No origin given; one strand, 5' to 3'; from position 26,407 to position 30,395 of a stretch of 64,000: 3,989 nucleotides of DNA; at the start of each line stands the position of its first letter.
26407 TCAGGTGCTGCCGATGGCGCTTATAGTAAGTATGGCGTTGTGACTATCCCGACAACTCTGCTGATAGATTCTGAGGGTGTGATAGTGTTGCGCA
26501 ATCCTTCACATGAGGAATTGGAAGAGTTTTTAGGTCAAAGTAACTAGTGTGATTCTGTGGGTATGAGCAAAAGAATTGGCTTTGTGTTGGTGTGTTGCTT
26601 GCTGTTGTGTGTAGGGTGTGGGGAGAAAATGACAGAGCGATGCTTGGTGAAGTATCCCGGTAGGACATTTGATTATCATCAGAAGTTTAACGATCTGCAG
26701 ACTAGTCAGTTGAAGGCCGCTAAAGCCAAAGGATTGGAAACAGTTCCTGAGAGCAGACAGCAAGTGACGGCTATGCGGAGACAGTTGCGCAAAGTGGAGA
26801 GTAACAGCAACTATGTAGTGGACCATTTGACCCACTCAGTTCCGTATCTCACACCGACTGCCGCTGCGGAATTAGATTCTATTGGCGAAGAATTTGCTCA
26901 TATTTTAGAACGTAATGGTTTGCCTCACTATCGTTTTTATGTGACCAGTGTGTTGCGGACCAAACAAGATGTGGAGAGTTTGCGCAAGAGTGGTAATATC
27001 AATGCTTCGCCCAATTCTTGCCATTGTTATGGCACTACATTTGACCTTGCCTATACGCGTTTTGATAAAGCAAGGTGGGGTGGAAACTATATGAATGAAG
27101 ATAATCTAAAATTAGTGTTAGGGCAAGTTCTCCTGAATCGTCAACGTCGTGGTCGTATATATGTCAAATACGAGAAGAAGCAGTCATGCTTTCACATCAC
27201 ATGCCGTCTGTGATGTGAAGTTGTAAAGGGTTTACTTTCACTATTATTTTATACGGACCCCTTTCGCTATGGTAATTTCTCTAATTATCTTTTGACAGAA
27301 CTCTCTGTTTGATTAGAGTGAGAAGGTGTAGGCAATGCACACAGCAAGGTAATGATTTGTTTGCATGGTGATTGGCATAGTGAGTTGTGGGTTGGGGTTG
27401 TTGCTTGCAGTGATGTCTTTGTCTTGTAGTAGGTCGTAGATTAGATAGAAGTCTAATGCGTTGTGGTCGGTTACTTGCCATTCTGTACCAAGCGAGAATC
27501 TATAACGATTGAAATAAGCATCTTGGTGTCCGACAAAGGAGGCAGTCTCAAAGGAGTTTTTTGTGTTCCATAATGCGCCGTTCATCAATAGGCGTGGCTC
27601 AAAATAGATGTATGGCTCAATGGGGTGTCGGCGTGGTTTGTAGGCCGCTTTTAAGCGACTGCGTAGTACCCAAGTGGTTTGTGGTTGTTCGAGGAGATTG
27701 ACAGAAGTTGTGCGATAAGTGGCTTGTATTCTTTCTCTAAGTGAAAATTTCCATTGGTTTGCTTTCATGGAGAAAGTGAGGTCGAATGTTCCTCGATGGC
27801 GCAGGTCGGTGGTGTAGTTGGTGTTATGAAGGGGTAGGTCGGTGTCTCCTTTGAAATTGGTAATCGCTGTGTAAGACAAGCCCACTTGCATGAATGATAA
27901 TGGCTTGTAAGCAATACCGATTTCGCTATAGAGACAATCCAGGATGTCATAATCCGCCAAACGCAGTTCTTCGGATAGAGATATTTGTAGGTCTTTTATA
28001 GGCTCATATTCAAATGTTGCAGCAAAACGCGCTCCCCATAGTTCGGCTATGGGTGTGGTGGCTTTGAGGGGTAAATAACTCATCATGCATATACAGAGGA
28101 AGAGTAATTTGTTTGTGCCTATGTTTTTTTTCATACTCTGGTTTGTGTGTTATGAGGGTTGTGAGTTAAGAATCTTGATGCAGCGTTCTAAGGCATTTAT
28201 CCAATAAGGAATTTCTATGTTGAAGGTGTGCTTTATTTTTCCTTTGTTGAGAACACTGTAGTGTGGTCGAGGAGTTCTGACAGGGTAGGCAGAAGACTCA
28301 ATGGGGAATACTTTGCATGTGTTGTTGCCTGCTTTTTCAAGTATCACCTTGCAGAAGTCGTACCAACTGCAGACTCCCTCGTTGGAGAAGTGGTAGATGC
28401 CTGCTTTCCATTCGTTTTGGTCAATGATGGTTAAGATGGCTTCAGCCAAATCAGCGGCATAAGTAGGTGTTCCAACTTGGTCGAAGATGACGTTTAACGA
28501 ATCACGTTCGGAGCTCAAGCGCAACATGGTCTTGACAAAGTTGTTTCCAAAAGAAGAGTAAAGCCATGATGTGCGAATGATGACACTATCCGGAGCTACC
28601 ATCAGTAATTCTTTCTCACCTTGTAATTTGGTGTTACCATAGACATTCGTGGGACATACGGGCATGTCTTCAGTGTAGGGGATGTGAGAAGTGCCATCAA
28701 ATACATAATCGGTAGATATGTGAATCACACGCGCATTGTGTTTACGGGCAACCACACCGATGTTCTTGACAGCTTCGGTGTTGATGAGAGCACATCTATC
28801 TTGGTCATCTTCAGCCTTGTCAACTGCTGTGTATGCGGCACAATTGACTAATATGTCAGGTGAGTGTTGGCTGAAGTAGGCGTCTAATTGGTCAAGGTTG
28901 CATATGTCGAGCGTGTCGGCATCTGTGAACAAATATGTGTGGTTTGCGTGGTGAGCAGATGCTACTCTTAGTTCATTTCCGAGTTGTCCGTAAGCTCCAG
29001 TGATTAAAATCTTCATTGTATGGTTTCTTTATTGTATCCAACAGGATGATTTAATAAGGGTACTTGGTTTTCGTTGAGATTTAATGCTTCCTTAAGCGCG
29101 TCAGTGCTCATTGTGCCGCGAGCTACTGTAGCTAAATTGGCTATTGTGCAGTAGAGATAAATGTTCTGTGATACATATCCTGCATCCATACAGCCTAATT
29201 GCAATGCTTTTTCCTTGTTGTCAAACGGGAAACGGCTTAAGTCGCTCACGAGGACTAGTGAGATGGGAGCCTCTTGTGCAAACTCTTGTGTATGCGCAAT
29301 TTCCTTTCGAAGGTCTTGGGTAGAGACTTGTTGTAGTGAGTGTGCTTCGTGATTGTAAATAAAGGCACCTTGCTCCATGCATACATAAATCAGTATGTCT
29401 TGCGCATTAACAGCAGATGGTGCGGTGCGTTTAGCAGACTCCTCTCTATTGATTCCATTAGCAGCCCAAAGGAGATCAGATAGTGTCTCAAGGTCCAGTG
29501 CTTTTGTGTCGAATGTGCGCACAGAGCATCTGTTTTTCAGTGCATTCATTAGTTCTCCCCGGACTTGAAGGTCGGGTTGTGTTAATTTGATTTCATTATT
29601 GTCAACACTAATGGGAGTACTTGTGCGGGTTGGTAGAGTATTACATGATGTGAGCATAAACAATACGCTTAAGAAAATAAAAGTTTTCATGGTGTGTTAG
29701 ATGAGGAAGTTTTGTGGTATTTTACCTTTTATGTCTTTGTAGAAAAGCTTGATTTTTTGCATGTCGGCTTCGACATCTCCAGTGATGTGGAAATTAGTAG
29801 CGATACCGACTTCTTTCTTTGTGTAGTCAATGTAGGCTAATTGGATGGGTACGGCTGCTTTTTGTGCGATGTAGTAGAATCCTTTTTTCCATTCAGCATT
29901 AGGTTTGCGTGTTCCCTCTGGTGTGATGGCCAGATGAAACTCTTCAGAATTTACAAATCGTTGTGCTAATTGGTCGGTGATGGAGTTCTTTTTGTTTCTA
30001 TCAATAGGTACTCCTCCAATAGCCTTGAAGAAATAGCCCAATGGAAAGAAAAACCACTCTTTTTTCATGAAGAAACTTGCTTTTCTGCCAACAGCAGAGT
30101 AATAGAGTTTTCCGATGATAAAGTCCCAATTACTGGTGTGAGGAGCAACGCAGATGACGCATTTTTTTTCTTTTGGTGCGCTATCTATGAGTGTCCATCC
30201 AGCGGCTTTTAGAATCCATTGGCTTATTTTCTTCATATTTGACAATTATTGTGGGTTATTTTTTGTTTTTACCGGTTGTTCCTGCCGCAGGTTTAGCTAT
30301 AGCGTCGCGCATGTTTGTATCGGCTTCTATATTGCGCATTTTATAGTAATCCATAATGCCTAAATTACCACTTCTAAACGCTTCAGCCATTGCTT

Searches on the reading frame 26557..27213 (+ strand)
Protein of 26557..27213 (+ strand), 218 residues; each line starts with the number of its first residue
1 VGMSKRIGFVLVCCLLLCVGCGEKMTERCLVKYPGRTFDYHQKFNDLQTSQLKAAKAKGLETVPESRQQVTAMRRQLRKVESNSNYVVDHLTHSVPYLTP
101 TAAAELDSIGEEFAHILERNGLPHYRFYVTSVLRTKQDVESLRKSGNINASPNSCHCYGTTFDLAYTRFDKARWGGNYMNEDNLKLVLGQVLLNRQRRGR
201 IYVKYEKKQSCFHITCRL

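Call 74: search_protein_families(library=pfam, proteins=[window:26557-27213:+], max_evalue=0.00001)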
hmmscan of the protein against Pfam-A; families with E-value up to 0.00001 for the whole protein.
window:26557-27213:+ (218 aa): 1 family
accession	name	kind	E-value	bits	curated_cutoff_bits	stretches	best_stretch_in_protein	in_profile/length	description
PF18979.5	DUF5715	-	6.6e-57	192.3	26.8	1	46-217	1-171/171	Family of unknown function (DUF5715)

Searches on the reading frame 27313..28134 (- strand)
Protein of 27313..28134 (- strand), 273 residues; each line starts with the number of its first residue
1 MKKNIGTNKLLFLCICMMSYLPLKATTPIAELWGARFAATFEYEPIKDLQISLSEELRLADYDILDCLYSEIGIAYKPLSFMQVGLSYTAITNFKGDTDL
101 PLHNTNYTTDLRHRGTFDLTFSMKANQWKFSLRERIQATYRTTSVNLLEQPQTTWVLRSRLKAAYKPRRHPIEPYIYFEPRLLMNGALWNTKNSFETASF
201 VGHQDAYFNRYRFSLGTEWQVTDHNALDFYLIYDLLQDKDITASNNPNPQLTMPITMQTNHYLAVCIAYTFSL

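Call 74: search_protein_families(library=pfam, proteins=[window:27313-28134:-], max_evalue=0.00001)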
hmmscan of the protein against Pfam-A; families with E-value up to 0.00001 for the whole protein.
window:27313-28134:- (273 aa): 1 family
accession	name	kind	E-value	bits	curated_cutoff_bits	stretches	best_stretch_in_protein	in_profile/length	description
PF10677.15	DUF2490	-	7.2e-15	55.6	29.8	1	41-240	9-181/186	Protein of unknown function (DUF2490)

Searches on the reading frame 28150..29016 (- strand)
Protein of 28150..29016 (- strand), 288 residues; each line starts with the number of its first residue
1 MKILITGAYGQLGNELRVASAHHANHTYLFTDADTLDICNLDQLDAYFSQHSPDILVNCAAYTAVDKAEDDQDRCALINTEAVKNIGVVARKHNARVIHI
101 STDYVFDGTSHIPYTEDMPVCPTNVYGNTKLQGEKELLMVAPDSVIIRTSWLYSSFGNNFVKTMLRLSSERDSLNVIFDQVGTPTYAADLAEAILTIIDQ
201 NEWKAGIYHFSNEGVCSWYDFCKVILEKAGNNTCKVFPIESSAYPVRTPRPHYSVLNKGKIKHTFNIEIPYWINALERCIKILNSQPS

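Call 74: search_protein_families(library=pfam, proteins=[window:28150-29016:-], max_evalue=0.00001)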
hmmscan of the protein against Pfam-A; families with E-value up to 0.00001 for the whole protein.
window:28150-29016:- (288 aa): 4 families
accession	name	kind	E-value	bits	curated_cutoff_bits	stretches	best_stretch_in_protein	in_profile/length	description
PF04321.23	RmlD_sub_bind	-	9.4e-98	327.3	27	1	1-283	1-285/287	RmlD substrate binding domain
PF01370.27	Epimerase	-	2.9e-23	83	20.9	1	3-201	1-228/240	NAD dependent epimerase/dehydratase family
PF16363.11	GDP_Man_Dehyd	-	1.5e-12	48.1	27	1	35-134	58-161/332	GDP-mannose 4,6 dehydratase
PF02719.21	Polysacc_synt_2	-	1.4e-09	38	20.2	1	33-158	58-170/293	Polysaccharide biosynthesis protein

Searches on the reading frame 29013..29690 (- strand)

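Call 74: search_protein_families(library=pfam, proteins=[window:29013-29690:-], max_evalue=0.00001)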
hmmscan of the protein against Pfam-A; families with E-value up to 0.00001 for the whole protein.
window:29013-29690:- (225 aa): 2 families
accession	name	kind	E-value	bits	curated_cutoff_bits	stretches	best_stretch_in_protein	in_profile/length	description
PF00881.29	Nitroreductase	-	5.8e-24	85.6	23.5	1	51-219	1-167/167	Nitroreductase family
PF14512.11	TM1586_NiRdase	-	9.8e-08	32.3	27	0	46-84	1-39/215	Putative TM nitroreductase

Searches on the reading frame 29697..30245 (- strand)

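Call 74: search_protein_families(library=pfam, proteins=[window:29697-30245:-], max_evalue=0.00001)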
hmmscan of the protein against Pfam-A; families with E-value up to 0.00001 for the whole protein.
window:29697-30245:- (182 aa): 1 family
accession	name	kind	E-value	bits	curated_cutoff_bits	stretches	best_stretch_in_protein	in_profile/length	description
PF01553.26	Acyltransferase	-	3.1e-15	56.6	23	1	26-135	12-127/132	Acyltransferase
